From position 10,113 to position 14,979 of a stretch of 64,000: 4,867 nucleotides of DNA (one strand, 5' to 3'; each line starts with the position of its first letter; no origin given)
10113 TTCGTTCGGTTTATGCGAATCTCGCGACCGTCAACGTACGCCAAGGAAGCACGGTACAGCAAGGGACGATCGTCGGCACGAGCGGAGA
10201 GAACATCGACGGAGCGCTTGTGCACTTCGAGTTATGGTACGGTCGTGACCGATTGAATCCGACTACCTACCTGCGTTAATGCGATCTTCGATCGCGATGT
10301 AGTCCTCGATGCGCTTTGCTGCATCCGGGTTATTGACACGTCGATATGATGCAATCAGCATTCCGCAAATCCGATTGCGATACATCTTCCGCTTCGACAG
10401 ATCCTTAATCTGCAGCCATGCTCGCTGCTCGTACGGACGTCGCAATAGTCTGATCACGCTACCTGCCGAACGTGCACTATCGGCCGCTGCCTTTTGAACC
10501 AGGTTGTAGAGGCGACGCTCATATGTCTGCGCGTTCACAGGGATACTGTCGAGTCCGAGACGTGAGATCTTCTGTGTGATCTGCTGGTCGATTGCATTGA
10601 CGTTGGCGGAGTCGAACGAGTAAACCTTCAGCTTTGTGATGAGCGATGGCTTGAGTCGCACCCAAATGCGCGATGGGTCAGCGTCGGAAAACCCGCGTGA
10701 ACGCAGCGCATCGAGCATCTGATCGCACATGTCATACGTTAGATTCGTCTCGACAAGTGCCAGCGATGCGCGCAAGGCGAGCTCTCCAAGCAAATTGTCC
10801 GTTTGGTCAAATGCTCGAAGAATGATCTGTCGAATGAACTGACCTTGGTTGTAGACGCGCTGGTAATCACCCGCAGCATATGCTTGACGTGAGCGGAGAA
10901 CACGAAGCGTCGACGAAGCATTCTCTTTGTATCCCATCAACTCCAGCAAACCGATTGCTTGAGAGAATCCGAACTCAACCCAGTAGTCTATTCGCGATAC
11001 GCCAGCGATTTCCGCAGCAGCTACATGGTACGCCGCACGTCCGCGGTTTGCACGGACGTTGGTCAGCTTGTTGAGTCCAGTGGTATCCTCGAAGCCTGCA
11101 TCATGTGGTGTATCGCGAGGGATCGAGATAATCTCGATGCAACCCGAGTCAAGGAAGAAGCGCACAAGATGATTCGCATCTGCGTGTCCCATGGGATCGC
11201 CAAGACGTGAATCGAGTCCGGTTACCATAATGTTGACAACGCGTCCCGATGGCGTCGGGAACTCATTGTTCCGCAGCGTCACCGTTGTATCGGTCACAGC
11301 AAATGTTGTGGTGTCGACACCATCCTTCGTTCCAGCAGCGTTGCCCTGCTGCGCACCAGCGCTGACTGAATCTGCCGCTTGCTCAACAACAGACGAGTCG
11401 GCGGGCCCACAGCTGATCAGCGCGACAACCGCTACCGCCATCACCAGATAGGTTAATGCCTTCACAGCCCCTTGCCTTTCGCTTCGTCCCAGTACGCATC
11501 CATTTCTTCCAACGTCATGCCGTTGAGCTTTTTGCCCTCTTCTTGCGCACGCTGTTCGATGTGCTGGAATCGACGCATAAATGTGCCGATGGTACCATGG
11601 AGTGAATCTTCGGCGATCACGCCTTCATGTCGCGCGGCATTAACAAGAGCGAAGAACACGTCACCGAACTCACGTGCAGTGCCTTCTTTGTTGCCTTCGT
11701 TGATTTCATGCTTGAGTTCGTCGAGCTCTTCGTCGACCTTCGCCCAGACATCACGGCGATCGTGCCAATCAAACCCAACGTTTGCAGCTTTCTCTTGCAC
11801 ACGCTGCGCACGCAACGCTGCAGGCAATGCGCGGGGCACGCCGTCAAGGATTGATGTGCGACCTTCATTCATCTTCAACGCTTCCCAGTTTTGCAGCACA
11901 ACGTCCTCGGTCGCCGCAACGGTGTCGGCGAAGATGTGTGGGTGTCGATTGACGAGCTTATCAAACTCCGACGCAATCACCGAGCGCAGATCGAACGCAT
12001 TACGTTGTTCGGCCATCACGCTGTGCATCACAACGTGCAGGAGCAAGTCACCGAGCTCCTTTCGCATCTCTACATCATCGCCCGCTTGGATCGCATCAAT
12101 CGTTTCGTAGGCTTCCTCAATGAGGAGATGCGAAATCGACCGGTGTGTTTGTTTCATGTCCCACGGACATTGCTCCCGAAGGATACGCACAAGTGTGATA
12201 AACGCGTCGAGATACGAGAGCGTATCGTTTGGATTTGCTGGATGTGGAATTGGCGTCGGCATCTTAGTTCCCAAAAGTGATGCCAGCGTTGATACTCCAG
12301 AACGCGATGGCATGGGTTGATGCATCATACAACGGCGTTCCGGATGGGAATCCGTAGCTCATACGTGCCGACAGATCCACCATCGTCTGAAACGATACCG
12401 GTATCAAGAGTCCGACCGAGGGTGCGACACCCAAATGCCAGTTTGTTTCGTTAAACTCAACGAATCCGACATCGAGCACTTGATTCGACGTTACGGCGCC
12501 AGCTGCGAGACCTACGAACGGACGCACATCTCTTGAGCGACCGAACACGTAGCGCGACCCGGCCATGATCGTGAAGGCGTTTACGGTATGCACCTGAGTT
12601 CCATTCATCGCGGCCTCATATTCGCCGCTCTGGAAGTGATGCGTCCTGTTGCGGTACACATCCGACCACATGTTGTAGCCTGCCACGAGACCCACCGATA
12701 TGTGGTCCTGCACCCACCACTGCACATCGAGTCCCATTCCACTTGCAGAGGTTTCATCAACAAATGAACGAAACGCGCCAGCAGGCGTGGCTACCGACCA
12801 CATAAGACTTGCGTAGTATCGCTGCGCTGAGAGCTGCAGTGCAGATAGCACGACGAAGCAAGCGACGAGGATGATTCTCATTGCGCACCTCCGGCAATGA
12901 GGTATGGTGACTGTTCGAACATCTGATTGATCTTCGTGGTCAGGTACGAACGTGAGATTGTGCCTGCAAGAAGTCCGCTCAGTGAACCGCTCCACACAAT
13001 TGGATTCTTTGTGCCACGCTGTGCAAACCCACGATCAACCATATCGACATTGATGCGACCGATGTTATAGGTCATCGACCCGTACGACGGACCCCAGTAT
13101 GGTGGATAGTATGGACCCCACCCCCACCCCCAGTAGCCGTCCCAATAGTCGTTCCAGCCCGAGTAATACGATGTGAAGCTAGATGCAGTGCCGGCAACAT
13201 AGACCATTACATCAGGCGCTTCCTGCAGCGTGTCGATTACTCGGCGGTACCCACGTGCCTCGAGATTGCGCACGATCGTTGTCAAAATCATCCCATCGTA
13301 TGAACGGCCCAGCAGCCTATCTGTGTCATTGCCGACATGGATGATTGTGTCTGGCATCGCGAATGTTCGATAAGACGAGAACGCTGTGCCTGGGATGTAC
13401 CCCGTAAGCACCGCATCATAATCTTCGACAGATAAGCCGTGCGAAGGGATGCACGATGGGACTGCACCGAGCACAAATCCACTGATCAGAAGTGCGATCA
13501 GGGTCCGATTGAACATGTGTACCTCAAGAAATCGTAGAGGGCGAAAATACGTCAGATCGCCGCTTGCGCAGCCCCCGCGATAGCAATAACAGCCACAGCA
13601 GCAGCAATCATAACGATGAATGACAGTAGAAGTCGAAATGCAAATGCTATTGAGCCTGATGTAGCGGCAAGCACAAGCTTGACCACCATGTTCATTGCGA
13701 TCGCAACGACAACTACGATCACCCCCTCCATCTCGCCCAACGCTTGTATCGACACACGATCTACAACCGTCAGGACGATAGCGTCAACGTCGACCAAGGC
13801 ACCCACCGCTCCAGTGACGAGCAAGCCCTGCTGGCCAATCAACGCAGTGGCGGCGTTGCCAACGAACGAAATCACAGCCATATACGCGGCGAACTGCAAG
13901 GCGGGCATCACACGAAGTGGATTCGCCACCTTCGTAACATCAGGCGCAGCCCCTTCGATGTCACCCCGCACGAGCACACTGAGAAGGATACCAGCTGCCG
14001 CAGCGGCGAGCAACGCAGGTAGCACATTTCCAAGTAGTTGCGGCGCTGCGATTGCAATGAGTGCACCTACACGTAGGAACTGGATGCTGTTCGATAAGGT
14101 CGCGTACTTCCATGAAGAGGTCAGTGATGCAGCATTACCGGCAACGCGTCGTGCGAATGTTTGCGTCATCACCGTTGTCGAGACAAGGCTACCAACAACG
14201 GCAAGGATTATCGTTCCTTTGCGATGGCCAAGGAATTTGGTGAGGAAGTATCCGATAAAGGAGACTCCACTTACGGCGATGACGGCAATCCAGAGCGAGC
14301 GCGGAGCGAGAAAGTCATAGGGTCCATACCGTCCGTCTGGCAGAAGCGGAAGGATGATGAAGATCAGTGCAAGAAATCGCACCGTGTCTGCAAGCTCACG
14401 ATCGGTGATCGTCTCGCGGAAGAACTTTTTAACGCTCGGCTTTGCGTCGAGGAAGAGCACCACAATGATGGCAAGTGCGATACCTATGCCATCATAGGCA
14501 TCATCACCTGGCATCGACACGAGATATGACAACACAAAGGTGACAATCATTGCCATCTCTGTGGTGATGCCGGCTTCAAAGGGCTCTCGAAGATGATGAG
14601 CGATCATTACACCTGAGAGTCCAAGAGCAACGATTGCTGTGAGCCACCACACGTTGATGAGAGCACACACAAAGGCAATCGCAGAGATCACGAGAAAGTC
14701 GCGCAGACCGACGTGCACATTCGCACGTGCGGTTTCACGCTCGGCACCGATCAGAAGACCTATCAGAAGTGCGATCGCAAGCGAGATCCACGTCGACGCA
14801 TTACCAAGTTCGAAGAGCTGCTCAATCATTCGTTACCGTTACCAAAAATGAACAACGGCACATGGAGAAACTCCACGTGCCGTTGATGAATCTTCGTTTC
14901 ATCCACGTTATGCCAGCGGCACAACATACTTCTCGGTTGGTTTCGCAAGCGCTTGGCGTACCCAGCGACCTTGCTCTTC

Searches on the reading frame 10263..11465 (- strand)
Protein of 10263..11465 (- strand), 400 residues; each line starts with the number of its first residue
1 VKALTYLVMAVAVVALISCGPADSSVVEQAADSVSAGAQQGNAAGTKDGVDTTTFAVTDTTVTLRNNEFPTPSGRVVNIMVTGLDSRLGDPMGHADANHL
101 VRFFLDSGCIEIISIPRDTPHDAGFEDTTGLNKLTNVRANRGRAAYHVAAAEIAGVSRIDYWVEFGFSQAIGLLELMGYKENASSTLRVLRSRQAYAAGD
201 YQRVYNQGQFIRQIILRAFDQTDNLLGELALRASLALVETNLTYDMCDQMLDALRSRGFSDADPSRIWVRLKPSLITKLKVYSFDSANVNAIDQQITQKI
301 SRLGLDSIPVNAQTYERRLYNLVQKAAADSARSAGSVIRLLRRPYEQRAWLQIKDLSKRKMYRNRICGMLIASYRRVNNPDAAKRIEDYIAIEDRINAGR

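Call 71: search_protein_families(library=pfam, proteins=[window:10263-11465:-], max_evalue=0.00001)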
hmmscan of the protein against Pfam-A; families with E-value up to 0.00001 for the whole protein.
window:10263-11465:- (400 aa): 1 family
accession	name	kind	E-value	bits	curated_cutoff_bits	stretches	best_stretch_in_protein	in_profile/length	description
PF03816.19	LytR_cpsA_psr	-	2.9e-07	31.2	24.6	0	95-170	2-76/150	LytR_cpsA_psr family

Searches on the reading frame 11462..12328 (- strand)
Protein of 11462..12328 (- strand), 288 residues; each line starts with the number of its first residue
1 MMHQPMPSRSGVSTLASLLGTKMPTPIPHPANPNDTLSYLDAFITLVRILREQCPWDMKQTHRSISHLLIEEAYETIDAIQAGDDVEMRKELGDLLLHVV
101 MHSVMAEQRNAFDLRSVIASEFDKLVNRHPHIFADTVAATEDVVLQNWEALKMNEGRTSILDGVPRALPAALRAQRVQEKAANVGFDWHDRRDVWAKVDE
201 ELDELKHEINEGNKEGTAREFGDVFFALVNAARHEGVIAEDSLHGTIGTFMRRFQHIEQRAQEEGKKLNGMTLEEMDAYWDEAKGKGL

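Call 71: search_protein_families(library=pfam, proteins=[window:11462-12328:-], max_evalue=0.00001)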
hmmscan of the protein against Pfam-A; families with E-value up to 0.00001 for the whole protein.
window:11462-12328:- (288 aa): 2 families
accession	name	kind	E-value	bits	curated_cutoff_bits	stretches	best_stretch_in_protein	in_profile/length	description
PF03819.22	MazG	-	2.9e-29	101.6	22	1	60-133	1-74/74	MazG nucleotide pyrophosphohydrolase domain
PF01503.22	PRA-PH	-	1.9e-11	44.7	21.3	0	58-100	22-65/86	Phosphoribosyl-ATP pyrophosphohydrolase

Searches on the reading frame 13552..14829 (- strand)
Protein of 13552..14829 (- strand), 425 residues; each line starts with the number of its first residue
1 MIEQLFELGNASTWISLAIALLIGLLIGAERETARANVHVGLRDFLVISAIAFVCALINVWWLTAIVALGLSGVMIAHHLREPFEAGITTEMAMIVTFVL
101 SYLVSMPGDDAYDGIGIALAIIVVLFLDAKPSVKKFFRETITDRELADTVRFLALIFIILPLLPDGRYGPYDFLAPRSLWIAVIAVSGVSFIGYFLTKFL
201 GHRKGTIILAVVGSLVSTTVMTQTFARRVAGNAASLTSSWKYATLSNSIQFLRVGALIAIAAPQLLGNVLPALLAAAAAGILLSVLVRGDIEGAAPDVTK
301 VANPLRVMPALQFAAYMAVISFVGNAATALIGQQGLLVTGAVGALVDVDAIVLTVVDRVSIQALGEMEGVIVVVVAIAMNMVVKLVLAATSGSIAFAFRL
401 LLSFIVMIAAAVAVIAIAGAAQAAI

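Call 71: search_protein_families(library=pfam, proteins=[window:13552-14829:-], max_evalue=0.00001)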
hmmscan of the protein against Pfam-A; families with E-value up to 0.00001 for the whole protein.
window:13552-14829:- (425 aa): 2 families
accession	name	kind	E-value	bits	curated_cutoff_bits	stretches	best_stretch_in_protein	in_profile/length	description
PF13194.11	DUF4010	-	6.5e-40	137.5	30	1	184-392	1-210/210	Domain of unknown function (DUF4010)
PF02308.21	MgtC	-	4.3e-10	40.4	31.4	1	17-135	1-120/121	MgtC family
